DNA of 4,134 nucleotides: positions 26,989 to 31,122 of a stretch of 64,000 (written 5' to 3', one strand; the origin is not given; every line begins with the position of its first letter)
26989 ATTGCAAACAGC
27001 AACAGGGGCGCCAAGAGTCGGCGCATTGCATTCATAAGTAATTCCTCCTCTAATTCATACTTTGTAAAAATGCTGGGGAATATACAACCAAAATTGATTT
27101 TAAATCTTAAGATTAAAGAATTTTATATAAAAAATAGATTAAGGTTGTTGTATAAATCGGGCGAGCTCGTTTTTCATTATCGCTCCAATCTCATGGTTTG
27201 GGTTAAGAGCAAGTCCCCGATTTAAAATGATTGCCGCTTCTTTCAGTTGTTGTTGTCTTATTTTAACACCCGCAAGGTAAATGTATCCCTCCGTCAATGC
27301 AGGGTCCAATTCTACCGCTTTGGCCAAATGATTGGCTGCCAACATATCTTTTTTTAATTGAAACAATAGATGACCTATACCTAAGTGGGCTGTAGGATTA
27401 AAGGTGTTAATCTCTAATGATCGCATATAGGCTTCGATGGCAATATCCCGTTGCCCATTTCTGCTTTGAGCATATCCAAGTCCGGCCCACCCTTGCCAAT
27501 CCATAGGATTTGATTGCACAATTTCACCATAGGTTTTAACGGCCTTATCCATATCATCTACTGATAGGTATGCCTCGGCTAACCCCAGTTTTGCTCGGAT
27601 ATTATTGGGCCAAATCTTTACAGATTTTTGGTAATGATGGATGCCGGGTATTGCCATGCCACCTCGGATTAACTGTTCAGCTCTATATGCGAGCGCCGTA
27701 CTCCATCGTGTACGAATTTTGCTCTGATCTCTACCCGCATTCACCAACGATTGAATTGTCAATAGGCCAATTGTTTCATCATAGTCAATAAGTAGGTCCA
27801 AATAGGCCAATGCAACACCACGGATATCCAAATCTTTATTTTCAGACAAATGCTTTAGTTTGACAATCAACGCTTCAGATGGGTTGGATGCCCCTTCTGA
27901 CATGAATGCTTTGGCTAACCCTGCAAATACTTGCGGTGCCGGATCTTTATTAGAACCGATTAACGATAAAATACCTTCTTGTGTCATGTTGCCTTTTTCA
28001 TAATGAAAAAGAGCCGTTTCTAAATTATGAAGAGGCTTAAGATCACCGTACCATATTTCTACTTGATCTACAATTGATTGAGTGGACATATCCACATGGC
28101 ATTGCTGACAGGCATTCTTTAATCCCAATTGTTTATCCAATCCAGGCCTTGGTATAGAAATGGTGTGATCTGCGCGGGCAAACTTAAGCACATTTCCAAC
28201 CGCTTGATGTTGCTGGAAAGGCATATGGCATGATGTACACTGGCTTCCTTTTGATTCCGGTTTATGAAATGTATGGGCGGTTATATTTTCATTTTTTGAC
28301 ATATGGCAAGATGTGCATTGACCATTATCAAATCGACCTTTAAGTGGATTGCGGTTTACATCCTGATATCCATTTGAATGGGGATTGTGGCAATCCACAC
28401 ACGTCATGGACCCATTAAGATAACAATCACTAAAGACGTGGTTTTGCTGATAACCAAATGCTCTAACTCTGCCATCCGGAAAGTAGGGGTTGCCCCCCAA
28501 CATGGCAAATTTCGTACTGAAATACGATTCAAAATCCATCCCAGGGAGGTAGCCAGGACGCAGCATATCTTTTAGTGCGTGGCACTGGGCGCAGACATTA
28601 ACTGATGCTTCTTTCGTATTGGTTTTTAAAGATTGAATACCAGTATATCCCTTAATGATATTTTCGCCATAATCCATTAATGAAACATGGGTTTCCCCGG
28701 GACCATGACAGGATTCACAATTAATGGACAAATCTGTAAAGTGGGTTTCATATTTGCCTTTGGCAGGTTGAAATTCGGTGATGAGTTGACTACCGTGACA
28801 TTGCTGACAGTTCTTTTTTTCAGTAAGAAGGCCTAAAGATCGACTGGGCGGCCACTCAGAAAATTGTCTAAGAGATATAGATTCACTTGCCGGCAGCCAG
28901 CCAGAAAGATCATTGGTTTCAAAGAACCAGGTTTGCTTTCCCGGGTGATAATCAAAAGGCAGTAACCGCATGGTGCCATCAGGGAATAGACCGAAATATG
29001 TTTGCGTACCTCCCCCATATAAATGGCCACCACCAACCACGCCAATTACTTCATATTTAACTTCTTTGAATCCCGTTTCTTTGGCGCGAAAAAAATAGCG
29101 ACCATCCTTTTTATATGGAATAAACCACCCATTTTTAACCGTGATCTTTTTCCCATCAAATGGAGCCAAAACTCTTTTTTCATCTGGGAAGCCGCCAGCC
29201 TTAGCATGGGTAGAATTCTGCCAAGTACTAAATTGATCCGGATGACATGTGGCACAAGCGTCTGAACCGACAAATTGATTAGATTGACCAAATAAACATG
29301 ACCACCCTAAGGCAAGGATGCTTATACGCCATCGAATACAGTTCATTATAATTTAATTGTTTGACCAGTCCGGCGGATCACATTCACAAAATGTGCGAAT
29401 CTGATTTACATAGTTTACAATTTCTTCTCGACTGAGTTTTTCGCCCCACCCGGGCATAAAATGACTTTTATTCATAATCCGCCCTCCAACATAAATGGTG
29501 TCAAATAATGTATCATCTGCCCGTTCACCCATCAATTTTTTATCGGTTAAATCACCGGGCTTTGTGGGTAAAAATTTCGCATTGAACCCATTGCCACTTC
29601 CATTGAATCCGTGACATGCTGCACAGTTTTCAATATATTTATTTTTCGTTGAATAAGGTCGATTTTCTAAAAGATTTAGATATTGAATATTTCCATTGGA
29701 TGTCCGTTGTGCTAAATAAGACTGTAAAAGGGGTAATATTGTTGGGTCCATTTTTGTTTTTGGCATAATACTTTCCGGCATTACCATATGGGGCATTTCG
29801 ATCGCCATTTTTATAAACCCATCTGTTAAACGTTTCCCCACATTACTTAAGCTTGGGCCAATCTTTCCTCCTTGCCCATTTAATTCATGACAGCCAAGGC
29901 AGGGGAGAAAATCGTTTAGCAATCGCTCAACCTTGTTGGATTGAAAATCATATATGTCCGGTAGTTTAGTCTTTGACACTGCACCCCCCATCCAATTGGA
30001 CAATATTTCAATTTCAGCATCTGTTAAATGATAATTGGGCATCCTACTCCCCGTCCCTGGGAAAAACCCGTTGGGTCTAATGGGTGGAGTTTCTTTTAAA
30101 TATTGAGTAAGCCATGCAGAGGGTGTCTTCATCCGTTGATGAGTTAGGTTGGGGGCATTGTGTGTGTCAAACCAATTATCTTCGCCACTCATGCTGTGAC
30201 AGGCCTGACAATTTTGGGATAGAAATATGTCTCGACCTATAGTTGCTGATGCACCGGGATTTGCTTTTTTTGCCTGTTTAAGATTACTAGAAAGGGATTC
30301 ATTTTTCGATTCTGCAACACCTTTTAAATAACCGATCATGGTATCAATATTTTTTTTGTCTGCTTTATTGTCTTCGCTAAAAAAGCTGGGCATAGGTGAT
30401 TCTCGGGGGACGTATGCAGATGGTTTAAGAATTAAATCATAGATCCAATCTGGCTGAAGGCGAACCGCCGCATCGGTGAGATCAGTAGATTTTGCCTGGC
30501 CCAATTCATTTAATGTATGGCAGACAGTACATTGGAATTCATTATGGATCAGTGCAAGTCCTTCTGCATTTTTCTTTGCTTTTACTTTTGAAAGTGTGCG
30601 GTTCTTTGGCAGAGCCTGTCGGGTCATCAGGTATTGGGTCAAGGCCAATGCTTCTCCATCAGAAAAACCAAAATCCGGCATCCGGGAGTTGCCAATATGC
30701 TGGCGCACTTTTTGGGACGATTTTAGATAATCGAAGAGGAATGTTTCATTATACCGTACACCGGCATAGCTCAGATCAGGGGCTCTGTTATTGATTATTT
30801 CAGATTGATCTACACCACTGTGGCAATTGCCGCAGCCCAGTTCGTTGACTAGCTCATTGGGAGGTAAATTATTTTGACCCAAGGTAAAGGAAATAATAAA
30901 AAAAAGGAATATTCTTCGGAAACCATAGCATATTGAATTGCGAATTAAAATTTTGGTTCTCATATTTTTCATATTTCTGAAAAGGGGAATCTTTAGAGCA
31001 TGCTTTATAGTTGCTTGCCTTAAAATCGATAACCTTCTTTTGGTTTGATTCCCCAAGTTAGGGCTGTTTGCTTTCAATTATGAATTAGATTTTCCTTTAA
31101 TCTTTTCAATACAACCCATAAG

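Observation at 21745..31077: Five-gene secreted cytochrome c / beta-propeller cluster: candidate uncharacterised extracytoplasmic redox module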

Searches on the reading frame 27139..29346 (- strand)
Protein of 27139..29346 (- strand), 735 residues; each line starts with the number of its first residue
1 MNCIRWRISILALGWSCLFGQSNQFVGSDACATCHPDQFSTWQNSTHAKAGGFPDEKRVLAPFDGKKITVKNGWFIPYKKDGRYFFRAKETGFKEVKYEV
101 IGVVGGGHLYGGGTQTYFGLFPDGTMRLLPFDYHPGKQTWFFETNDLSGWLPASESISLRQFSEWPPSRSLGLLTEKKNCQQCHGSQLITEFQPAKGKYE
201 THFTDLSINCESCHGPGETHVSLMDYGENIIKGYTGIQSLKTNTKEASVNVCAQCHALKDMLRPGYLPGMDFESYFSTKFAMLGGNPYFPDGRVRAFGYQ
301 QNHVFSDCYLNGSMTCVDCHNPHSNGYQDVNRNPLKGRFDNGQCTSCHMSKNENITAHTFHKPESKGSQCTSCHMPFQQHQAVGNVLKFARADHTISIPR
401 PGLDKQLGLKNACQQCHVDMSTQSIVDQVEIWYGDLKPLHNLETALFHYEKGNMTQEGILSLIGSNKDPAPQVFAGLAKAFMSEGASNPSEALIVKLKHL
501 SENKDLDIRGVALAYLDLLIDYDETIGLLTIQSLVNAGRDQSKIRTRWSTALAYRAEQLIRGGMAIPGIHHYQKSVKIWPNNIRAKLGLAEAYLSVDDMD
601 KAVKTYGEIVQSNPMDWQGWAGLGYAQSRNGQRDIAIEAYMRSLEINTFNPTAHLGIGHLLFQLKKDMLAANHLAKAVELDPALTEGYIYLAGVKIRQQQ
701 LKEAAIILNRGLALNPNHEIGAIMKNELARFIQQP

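Call 4: search_protein_families(library=pfam, proteins=[window:27139-29346:-], max_evalue=0.01)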
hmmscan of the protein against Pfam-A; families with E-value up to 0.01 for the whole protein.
window:27139-29346:- (735 aa): 17 families
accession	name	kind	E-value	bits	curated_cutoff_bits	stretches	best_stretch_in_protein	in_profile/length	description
PF00515.34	TPR_1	-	2.3e-14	52.9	27.8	0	618-647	2-31/34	Tetratricopeptide repeat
PF14559.12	TPR_19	-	1.2e-13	51.6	25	2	570-619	12-60/68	Tetratricopeptide repeat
PF07719.23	TPR_2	-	7.1e-11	41.8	27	0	618-647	2-31/34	Tetratricopeptide repeat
PF13181.12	TPR_8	-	1.5e-10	40.8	25.7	0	620-647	4-31/34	Tetratricopeptide repeat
PF13428.12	TPR_14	-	1.7e-09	37.9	23.5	0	686-720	2-36/44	Tetratricopeptide repeat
PF14522.11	Cytochrome_C7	-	2.3e-09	37.4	24.8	1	176-256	12-66/67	Cytochrome c7 and related cytochrome c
PF13414.12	TPR_11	-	2.6e-09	37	26.8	0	631-664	8-41/42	TPR repeat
PF23914.1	TPR_CcmH_CycH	-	1.5e-08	35.1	42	1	611-708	44-144/158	Cytochrome c-type biogenesis protein H TPR domain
PF13435.11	Cytochrome_C554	-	2.9e-08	35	20.8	1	30-50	1-21/84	Cytochrome c554 and c-prime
PF22113.1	Mtrc-MtrF_II-IV_dom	-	1.2e-07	31.8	30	1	340-423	5-94/176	Outer membrane cytochrome MtrC/MtrF-like, domains II/IV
PF09699.15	Paired_CXXCH_1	-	2.4e-07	30.8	20.6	0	315-352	8-40/41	Doubled CXXCH motif (Paired_CXXCH_1)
PF02335.20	Cytochrom_C552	-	9e-06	25.3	24.1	0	366-429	243-293/438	Cytochrome c552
PF14537.11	Cytochrom_c3_2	-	1.1e-05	26.2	25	0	313-382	6-72/79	Cytochrome c3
PF13432.12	TPR_16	-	1.4e-05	25.8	32.7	0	587-649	1-63/65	Tetratricopeptide repeat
PF13431.12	TPR_17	-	3.7e-05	24.1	24.4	0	606-634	2-30/34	Tetratricopeptide repeat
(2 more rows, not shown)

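Call 5: search_protein_families(library=ncbifam, proteins=[window:27139-29346:-], max_evalue=0.01)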
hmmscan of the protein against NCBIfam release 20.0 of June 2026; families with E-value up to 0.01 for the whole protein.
window:27139-29346:- (735 aa): 21 families
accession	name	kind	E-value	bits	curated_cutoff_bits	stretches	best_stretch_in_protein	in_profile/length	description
TIGR03508.1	decahem_SO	subfamily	1.2e-13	51.1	192.2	2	178-259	3-78/258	DmsE family decaheme c-type cytochrome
NF041028.1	decahem_GSU2203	exception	1.2e-13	51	325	2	177-260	36-112/317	GSU2203 family decaheme c-type cytochrome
NF040959.1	MamA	equivalog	2.1e-12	46.9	200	1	567-681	89-203/204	magnetosome protein MamA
TIGR02917.1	PEP_TPR_lipo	equivalog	2.2e-12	45.7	312.2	1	572-710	556-694/899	XrtA/PEP-CTERM system TPR-repeat protein PrsT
NF033920.0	C39_PA2778_fam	equivalog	5e-12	45.8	150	2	555-646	162-253/255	PA2778 family cysteine peptidase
NF033762.1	social_mot_Tgl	equivalog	9.9e-09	34.9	225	2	623-707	37-122/252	social motility TPR repeat lipoprotein Tgl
TIGR02521.1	type_IV_pilW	equivalog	1.7e-08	34.4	154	1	584-718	32-168/234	type IV pilus biogenesis/stability protein PilW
NF041198.1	UshA_like_PCGU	equivalog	4.8e-08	32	275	2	21-50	401-430/519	UshA-like (seleno)protein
TIGR02552.1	LcrH_SycD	equivalog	1.5e-07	31.2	104.8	1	598-682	33-117/136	SycD/LcrH family type III secretion system chaperone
NF008756.0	PRK11788.1-4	equivalog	1.3e-06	27.7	474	1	476-685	112-316/389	lipopolysaccharide assembly protein LapB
NF043010.1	Cyt554_Nsmonas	equivalog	6.8e-05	22.4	400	0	23-50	26-53/238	cytochrome c-550 CycA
TIGR00990.1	3a0801s09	subfamily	9.2e-05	21.2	757.25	1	656-718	338-398/615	mitochondrial import receptor subunit TOM70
NF033758.1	gliding_GltE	equivalog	0.00051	19.1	225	1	570-710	141-281/411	adventurous gliding motility TPR repeat lipoprotein GltE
TIGR03939.1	PGA_TPR_OMP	equivalog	0.00072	17.9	366.65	1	572-679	109-216/800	poly-beta-1,6 N-acetyl-D-glucosamine export porin PgaA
TIGR03507.1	decahem_SO1788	subfamily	0.0014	17.1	209.3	1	201-259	570-627/672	OmcA/MtrC family decaheme c-type cytochrome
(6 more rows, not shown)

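Call 22: search_solved_structures(query=window:27139-29346:-, max_evalue=0.01, show_alignments=1)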
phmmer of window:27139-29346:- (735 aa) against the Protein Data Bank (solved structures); distinct sequences matched with E-value up to 0.01: 83 (the best 60 are shown).
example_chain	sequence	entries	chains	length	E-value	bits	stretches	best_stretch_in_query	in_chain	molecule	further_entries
9qhb_A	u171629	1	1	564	4.9e-71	243.1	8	568-695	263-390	Engineered tetratricopeptide repeat protein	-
8bu0_A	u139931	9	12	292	5.8e-26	94.1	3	568-687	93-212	Consensus tetratricopeptide repeat protein | Crystal structure of an 8-repeat consensus TPR superhelix with Zinc. | Monomer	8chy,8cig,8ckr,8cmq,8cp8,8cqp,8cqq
9qhc_A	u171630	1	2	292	3.4e-24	88.2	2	562-703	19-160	Engineered tetratricopeptide repeat protein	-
7ntf_A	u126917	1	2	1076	3.2e-19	71.8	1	566-720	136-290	Isoform 1 of UDP-N-acetylglucosamine--peptide N-acetylglucosaminyltransferase 110 kDa subu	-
7yeh_B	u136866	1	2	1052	3.8e-19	71.5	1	563-720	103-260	UDP-N-acetylglucosamine--peptide N-acetylglucosaminyltransferase 110 kDa subunit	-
7yea_A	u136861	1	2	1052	4e-19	71.5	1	564-720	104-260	UDP-N-acetylglucosamine--peptide N-acetylglucosaminyltransferase 110 kDa subunit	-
1w3b_A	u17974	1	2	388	5.7e-17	64.4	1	565-720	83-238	UDP-N-ACETYLGLUCOSAMINE--PEPTIDE N-ACETYLGLUCOSAMINYLTRANSFERASE 110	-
6eou_A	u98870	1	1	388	2e-16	62.6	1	563-720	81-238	UDP-N-acetylglucosamine--peptide N-acetylglucosaminyltransferase 110 kDa subunit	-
9gzg_A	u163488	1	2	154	2.2e-13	52.5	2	569-659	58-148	Engineered CTPR protein with glutamic acids for conductivity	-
1na0_A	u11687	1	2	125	1.3e-11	46.6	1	567-659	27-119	designed protein CTPR3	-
2fo7_A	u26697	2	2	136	1.6e-11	46.4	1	569-647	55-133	SYNTHETIC CONSENSUS TPR PROTEIN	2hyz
2wqh_A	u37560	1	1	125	1.8e-11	46.2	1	567-659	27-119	CTPR3Y3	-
8ch0_A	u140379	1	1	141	1.8e-11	46.2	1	568-647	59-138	Consensus tetratricopeptide repeat protein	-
7obi_A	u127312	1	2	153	8.5e-11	43.9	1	567-697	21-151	CTPR-rv4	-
6vfi_B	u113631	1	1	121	8.3e-10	40.7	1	564-658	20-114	O43_dn18B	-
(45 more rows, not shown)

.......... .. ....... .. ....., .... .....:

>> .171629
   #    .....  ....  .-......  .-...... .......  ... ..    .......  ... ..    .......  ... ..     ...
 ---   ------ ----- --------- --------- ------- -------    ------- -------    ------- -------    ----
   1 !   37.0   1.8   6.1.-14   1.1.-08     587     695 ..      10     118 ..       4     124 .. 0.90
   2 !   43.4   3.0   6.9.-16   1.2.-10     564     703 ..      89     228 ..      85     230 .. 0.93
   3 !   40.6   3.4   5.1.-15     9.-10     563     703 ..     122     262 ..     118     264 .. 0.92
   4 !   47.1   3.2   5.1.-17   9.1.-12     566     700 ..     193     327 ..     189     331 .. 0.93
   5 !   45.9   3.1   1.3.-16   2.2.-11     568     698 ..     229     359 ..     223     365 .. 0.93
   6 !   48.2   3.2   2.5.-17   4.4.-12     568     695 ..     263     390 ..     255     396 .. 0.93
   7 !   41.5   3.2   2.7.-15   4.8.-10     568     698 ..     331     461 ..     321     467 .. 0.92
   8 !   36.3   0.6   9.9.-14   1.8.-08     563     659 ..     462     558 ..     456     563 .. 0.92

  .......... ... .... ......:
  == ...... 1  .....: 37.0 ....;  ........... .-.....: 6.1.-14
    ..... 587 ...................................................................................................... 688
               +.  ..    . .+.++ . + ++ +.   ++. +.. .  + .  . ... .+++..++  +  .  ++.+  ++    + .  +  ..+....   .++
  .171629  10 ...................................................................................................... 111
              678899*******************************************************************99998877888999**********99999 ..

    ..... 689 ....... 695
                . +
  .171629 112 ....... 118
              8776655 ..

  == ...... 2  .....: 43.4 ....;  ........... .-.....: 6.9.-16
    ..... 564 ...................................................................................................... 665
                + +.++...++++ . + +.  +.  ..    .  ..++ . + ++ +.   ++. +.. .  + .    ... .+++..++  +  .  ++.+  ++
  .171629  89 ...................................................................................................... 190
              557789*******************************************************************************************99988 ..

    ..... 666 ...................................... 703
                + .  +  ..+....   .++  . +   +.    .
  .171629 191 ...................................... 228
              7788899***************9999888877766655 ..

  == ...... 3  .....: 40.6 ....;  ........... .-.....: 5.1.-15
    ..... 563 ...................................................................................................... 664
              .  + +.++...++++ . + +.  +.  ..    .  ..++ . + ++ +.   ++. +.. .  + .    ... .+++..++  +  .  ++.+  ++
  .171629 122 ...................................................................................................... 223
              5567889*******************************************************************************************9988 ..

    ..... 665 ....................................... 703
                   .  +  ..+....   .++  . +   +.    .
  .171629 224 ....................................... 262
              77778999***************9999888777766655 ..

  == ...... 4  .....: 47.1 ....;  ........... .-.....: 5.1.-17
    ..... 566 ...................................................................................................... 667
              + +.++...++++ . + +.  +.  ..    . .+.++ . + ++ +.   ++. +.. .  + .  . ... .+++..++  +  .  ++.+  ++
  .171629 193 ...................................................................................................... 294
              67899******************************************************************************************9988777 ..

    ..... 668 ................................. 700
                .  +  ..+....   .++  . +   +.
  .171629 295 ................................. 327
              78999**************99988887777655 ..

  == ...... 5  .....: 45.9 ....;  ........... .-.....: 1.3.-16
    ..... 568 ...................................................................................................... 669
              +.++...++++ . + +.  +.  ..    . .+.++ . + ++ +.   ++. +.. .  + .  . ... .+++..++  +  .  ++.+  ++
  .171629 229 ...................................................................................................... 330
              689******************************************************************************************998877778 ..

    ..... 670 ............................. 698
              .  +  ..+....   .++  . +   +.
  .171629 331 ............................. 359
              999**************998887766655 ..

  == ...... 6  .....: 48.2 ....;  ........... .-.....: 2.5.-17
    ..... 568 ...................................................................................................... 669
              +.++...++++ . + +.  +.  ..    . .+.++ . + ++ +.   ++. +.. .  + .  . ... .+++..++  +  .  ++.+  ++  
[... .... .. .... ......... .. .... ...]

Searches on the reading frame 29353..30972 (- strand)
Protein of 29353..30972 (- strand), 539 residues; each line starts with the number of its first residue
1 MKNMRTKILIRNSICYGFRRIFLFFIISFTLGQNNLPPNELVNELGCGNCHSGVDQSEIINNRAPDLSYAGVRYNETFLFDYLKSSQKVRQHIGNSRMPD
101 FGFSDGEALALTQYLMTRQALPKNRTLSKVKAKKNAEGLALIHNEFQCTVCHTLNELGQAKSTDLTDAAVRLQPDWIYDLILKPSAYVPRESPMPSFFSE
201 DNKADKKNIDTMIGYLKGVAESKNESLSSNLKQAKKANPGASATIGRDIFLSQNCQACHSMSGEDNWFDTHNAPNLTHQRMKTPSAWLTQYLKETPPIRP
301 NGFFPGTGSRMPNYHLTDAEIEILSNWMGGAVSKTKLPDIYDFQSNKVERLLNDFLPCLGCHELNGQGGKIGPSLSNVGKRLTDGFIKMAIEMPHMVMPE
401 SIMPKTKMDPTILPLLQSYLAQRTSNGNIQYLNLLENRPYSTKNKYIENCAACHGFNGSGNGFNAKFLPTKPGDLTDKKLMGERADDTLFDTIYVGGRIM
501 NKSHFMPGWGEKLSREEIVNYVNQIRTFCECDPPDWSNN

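Call 4: search_protein_families(library=pfam, proteins=[window:29353-30972:-], max_evalue=0.01)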
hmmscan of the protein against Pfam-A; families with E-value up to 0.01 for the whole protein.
window:29353-30972:- (539 aa): 7 families
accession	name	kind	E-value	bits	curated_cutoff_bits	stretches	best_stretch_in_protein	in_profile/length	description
PF00034.26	Cytochrom_C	-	2.3e-31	109.4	21.3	4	245-328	3-86/90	Cytochrome c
PF13442.11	Cytochrome_CBB3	-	1.4e-26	93.1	27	2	444-520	8-63/68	Cytochrome C oxidase, cbb3-type, subunit III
PF02433.20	FixO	-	1.4e-06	28.4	29.6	0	370-407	101-138/219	Cytochrome C oxidase, mono-heme subunit/FixO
PF14522.11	Cytochrome_C7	-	2.4e-06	27.7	24.8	0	253-261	14-50/67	Cytochrome c7 and related cytochrome c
PF22113.1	Mtrc-MtrF_II-IV_dom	-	5.2e-06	26.5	30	0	250-266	79-100/176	Outer membrane cytochrome MtrC/MtrF-like, domains II/IV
PF14537.11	Cytochrom_c3_2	-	0.0034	18.2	25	0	132-154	44-66/79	Cytochrome c3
PF14376.11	Haem_bd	-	0.009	16.4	27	0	247-270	35-57/133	Haem-binding domain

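Call 5: search_protein_families(library=ncbifam, proteins=[window:29353-30972:-], max_evalue=0.01)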
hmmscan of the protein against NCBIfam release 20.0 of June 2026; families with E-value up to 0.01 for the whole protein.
window:29353-30972:- (539 aa): 16 families
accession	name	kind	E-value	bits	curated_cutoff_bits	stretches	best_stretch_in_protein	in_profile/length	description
TIGR04485.1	thiosulf_SoxX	equivalog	1e-23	83.8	61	2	358-407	5-58/78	sulfur oxidation c-type cytochrome SoxX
TIGR02603.1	CxxCH_TIGR02603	domain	1.4e-16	60.7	68.15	2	147-190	13-56/134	putative heme-binding domain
NF050122.1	bc1_QcrC_actin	exception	1e-14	54.5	200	2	358-469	52-167/253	cytochrome bc1 complex diheme cytochrome c subunit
NF045774.1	cytochro_C551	exception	1.4e-13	50.8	118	1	357-406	49-97/110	cytochrome c551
NF045773.1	cytochro_C550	exception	1.4e-12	47.6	125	1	357-409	59-110/118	cytochrome c550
NF040971.1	cytc_ExtS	equivalog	1.5e-12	47.3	100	1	349-455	82-188/262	selenite/tellurite reduction operon c-type cytochrome lipoprotein ExtS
TIGR00782.1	ccoP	equivalog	1.6e-10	40.8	179.95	2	137-279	109-236/285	cytochrome-c oxidase, cbb3-type subunit III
NF011054.0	PRK14486.1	equivalog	1e-09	38.3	447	1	443-526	219-288/294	putative bifunctional cbb3-type cytochrome c oxidase subunit II/cytochrome c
TIGR00781.1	ccoO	equivalog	5.3e-09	36.1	200.65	1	370-406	101-137/232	cytochrome-c oxidase, cbb3-type subunit II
TIGR04494.1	c550_PedF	equivalog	5.7e-09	36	122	1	444-519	56-121/133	cytochrome c-550 PedF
NF011055.0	PRK14487.1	subfamily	1.5e-08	34.4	218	1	370-406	107-143/212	cbb3-type cytochrome c oxidase subunit II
TIGR03874.1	4cys_cytochr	equivalog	7.5e-06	25.8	161.75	0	146-224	42-120/143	c-type cytochrome, methanol metabolism-related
NF041895.1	choice_anch_V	domain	5.7e-05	23.2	42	0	29-71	12-52/150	choice-of-anchor V domain-containing protein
NF052248.1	SorU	equivalog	0.0001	22.5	100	0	147-158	12-23/72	SorU family sulfite dehydrogenase c-type cytochrome subunit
TIGR03872.1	cytochrome_MoxG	equivalog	0.0032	17.6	147.8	0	442-533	47-126/133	cytochrome c(L), periplasmic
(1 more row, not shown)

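Call 23: search_solved_structures(query=window:29353-30972:-, max_evalue=0.001)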
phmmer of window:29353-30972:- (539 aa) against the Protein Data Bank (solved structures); distinct sequences matched with E-value up to 0.001: 1.
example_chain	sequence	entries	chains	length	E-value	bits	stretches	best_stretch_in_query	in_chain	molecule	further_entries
7o38_A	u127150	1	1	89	0.00026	23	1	439-527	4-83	Cytochrome c-552 Ks_3357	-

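Call 65: find_related_loci(query=window:29353-30972:-, collection=metagenome_contigs, flank=10000)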
Query window:29353-30972:- (539 aa) in metagenome_contigs; peptide patterns used: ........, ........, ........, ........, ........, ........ (x = any residue, [..] = any of these).
115 stretches matched a pattern; 49 encode a relative of the query (tblastn E <= 1e-3); 49 distinct loci.
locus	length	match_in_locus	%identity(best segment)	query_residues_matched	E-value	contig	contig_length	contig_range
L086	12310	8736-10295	95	20-539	0e+0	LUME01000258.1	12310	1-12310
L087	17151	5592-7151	95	20-539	0e+0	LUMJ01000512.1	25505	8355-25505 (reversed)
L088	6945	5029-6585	62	21-539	0e+0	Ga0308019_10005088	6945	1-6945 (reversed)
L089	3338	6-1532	63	31-539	0e+0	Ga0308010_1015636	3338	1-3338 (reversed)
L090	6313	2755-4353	61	7-539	0e+0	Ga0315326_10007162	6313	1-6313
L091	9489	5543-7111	60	21-539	0e+0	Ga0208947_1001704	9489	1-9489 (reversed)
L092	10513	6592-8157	60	18-539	0e+0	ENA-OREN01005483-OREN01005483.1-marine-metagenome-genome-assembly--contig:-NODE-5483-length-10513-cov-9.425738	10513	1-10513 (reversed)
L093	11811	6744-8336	61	9-539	0e+0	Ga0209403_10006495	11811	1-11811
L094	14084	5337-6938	60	7-539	0e+0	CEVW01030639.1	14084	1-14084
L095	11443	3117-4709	61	9-539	0e+0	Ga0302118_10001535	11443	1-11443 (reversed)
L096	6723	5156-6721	60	18-539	0e+0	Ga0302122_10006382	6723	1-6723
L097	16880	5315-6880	60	18-539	0e+0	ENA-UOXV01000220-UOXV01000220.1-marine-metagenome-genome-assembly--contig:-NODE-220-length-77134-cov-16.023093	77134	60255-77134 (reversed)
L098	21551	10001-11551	61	22-539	0e+0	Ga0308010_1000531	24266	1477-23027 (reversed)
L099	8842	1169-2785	59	2-539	0e+0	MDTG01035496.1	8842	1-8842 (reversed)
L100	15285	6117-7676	59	19-539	0e+0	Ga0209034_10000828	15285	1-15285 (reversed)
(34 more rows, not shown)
